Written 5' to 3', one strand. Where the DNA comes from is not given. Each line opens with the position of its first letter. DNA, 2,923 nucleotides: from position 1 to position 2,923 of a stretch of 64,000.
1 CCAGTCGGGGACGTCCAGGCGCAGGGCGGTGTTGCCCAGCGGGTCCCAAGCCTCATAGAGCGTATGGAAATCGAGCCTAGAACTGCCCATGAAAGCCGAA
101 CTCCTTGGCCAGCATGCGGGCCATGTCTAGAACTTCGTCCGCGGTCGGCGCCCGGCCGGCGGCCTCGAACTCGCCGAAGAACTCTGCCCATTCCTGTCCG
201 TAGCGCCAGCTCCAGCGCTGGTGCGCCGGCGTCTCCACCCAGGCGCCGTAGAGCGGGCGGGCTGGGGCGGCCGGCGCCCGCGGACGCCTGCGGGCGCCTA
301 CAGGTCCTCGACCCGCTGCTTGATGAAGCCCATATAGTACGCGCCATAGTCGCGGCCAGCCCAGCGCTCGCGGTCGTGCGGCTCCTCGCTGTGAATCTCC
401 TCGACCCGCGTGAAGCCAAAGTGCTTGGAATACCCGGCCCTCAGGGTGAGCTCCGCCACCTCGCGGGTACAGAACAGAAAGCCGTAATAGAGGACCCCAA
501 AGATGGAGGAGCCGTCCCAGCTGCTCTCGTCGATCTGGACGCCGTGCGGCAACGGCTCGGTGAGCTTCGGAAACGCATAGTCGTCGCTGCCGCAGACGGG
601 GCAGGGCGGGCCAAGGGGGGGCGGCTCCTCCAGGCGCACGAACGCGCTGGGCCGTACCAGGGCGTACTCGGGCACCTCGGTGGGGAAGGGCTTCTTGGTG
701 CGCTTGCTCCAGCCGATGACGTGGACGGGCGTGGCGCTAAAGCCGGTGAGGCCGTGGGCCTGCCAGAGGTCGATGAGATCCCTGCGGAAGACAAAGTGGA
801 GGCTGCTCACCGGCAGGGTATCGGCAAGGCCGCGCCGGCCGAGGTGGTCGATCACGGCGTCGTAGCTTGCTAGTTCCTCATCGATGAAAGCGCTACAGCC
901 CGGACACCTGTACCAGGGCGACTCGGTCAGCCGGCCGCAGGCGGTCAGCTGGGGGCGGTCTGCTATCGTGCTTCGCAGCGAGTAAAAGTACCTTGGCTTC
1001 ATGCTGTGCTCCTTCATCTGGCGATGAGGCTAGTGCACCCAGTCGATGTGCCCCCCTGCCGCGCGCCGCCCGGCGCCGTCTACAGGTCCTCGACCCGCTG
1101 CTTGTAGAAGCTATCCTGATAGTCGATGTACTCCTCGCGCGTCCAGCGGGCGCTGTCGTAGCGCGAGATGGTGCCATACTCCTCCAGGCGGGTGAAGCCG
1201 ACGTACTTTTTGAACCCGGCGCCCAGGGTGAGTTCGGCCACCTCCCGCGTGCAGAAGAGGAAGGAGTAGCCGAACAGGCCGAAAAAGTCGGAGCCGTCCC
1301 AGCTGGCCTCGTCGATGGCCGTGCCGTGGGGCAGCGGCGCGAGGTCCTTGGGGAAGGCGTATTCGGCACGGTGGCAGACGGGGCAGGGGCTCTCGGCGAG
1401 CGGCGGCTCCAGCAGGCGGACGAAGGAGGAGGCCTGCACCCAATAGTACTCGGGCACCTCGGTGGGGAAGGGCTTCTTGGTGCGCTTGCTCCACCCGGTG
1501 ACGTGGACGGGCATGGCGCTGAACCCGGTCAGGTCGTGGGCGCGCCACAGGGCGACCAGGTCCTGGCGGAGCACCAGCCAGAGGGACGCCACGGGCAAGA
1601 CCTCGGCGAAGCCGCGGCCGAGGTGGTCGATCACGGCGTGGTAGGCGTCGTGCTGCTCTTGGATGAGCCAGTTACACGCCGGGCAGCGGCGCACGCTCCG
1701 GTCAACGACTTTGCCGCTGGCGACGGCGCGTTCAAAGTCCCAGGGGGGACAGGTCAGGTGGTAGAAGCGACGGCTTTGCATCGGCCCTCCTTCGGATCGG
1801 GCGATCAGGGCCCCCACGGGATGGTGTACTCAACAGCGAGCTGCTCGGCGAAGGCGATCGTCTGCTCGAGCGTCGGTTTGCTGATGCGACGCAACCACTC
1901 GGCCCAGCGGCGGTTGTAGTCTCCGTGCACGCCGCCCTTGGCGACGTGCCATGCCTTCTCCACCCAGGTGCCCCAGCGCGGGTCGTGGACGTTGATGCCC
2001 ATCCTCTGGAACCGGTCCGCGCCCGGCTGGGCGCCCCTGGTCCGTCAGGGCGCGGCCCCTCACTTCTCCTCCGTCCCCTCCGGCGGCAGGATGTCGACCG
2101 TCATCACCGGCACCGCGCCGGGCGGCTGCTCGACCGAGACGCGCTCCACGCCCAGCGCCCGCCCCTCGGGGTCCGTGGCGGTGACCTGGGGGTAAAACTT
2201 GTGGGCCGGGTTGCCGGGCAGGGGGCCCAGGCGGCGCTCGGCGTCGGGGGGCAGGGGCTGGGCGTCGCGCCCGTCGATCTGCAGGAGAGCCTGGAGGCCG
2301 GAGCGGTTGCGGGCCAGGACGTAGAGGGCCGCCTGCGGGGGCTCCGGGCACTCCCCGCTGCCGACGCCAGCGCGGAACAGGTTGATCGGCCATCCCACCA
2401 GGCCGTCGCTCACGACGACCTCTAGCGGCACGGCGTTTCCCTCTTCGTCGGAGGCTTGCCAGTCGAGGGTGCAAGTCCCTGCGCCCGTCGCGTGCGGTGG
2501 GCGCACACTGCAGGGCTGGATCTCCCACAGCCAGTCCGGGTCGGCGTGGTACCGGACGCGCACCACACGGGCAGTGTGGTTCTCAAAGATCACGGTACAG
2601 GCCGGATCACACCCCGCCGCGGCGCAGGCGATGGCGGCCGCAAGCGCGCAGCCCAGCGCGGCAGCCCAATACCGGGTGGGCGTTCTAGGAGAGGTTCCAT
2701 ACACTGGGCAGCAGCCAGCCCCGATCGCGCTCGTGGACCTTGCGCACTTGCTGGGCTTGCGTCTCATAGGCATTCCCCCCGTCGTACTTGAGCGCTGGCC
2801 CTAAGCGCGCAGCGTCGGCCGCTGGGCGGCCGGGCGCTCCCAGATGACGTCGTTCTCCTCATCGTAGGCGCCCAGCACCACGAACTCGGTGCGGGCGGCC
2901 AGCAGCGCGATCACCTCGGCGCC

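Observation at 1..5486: Array of displaced rhs toxin tips and immunity genes with no intact rhs gene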

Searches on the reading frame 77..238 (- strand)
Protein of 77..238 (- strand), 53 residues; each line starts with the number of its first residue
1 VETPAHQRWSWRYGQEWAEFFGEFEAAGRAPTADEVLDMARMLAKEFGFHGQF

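Call 5: search_protein_families(library=pfam, proteins=[window:77-238:-], max_evalue=0.01)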
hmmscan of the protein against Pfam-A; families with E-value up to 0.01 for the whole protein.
window:77-238:- (53 aa): 0 families

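Call 6: search_protein_families(library=ncbifam, proteins=[window:77-238:-], max_evalue=0.01)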
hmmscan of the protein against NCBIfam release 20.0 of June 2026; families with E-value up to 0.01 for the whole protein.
window:77-238:- (53 aa): 0 families

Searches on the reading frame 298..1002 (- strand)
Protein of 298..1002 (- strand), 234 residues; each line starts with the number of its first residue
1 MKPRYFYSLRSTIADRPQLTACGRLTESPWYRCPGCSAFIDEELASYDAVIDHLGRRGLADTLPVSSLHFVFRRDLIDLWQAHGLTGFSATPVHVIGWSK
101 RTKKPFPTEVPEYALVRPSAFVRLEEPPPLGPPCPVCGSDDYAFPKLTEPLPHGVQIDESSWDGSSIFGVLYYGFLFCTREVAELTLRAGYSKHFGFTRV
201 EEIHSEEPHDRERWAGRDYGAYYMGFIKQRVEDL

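Call 5: search_protein_families(library=pfam, proteins=[window:298-1002:-], max_evalue=0.01)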
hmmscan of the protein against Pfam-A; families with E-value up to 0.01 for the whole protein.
window:298-1002:- (234 aa): 1 family
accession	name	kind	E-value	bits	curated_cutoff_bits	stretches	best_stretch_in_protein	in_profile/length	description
PF11781.13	Zn_ribbon_RRN7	-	0.0098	16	27.1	0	131-143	4-16/32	Zinc-finger of RNA-polymerase I-specific TFIIB, Rrn7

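Call 6: search_protein_families(library=ncbifam, proteins=[window:298-1002:-], max_evalue=0.01)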
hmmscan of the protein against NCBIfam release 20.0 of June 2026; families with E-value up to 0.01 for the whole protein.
window:298-1002:- (234 aa): 0 families

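Call 11: find_encoding_contigs(protein=window:298-1002:-, flank=10000, max_places=6)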
Protein window:298-1002:- (234 aa): 1 contig read that carries it; 1 place shown.
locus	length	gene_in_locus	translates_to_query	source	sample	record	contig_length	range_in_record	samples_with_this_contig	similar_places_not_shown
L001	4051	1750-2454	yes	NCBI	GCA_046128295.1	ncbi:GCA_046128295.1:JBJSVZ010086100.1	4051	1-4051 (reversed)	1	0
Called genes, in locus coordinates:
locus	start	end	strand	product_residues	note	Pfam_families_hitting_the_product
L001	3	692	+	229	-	?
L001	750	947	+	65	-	-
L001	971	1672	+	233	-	-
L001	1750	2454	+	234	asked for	-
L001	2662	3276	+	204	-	-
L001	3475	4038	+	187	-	-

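Call 38: search_protein_families(library=pfam, proteins=[L001:2662-3273:+, L001:3475-4035:+], max_evalue=0.05)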
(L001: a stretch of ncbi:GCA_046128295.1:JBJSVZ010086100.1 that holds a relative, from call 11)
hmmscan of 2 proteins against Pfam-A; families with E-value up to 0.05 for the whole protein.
L001:2662-3273:+ (204 aa): 0 families

L001:3475-4035:+ (187 aa): 0 families

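Call 42: search_protein_families(library=padloc, proteins=[L001:2662-3273:+], max_evalue=0.01)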
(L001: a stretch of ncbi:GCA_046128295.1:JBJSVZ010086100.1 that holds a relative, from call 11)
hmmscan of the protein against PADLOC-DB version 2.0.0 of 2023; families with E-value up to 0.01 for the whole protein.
L001:2662-3273:+ (204 aa): 0 families

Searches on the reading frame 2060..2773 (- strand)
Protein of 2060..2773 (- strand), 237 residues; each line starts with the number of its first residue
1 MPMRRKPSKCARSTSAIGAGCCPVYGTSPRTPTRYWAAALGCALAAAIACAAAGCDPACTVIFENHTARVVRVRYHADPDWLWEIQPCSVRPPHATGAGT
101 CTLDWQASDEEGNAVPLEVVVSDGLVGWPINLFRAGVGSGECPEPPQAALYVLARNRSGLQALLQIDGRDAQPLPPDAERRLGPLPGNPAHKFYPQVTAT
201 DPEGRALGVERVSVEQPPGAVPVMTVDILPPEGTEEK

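Call 5: search_protein_families(library=pfam, proteins=[window:2060-2773:-], max_evalue=0.01)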
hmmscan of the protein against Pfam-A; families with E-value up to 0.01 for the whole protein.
window:2060-2773:- (237 aa): 0 families

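Call 6: search_protein_families(library=ncbifam, proteins=[window:2060-2773:-], max_evalue=0.01)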
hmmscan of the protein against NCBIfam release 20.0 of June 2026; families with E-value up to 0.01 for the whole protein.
window:2060-2773:- (237 aa): 0 families

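Call 42: search_protein_families(library=padloc, proteins=[window:2060-2773:-], max_evalue=0.01)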
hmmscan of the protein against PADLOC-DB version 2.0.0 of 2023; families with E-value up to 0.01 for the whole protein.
window:2060-2773:- (237 aa): 0 families

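Call 57: find_homologous_proteins(query=window:2060-2773:-, max_evalue=0.001)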
Query window:2060-2773:- (237 aa): 4 proteins with E <= 0.001 among 1378 candidates.
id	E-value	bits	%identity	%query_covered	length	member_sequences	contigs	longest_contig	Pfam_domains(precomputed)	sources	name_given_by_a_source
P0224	5.2e-146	503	94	99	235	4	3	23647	-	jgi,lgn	jgi:hypothetical protein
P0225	1.4e-75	272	57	97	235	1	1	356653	-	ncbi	-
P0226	3.7e-75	271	70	78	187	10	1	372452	-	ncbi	-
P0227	2.8e-63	232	50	97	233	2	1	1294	-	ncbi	-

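Call 58: find_encoding_contigs(protein=P0226, flank=10000, max_places=3)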
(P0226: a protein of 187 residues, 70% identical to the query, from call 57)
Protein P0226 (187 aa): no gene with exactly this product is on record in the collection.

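Call 59: find_encoding_contigs(protein=P0224, flank=10000, max_places=3)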
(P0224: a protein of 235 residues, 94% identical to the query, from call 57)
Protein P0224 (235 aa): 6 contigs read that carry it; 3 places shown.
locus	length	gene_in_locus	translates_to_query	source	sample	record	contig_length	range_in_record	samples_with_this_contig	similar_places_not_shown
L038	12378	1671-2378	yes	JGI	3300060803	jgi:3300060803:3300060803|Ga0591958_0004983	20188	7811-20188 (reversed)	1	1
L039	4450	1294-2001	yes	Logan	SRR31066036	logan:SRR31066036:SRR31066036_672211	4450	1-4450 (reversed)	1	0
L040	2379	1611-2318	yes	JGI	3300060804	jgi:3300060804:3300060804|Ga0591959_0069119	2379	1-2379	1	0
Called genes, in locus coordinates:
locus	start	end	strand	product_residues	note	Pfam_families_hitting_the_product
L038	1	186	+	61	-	?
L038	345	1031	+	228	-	-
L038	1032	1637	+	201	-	-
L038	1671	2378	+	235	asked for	-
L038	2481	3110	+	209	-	PF01914:MarC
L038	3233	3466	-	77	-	-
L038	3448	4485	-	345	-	PF00005:ABC_tran, PF08352:oligo_HPY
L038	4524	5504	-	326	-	PF00005:ABC_tran, PF02463:SMC_N (faint), PF13304:AAA_21 (weak), PF08352:oligo_HPY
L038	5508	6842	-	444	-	PF00528:BPD_transp_1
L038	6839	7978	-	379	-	PF00528:BPD_transp_1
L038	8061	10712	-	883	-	PF00496:SBP_bac_5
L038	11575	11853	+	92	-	PF02604:PhdYeFM_antitox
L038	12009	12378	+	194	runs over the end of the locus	PF01917:Flagellin_arch-type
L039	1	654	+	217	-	?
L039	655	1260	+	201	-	-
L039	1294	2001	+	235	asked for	-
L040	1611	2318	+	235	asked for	-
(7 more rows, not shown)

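Call 82: find_encoding_contigs(protein=P0225, flank=10000, max_places=2)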
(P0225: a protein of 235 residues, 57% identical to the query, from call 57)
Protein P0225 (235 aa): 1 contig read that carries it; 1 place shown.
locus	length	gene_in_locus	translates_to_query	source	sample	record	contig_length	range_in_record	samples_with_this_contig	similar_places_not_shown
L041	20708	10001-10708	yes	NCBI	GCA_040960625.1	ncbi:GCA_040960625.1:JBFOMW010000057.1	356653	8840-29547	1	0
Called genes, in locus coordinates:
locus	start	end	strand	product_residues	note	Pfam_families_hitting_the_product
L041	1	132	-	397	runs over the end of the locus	PF01656:CbiA (weak), PF02374:ArsA_ATPase, PF13614:AAA_31 (faint), PF17886:ArsA_HSP20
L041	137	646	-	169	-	PF26450:DUF8129 (weak)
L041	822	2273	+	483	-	PF00196:GerE, PF08281:Sigma70_r4_2 (weak), PF25210:Kelch_FKB95 (weak), PF24981:Beta-prop_ATRN-LZTR1, PF13964:Beta-prop_Calicin, PF01344:Kelch_1, PF24681:Kelch_KLHDC2_KLHL20_DRC7, PF13415:Beta-prop_FBX42 (weak), +5 more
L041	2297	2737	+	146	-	PF02566:OsmC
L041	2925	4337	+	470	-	PF01134:GIDA (weak), PF01262:AlaDh_PNT_C (faint), PF01266:DAO (faint), PF07992:Pyr_redox_2, PF12831:FAD_oxidored, PF13738:Pyr_redox_3, PF00070:Pyr_redox, PF02852:Pyr_redox_dim, +1 more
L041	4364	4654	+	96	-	PF04456:DUF503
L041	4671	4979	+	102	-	-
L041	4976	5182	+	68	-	-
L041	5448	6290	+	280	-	PF10418:DHODB_Fe-S_bind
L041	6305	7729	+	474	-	PF14691:Fer4_20, PF07992:Pyr_redox_2 (weak), PF01262:AlaDh_PNT_C (faint), PF00070:Pyr_redox (faint), PF01946:Thi4 (weak), PF13450:NAD_binding_8 (weak), PF13738:Pyr_redox_3 (faint), PF07992:Pyr_redox_2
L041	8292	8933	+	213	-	-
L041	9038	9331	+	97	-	-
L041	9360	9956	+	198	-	-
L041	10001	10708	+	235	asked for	-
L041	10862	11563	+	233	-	-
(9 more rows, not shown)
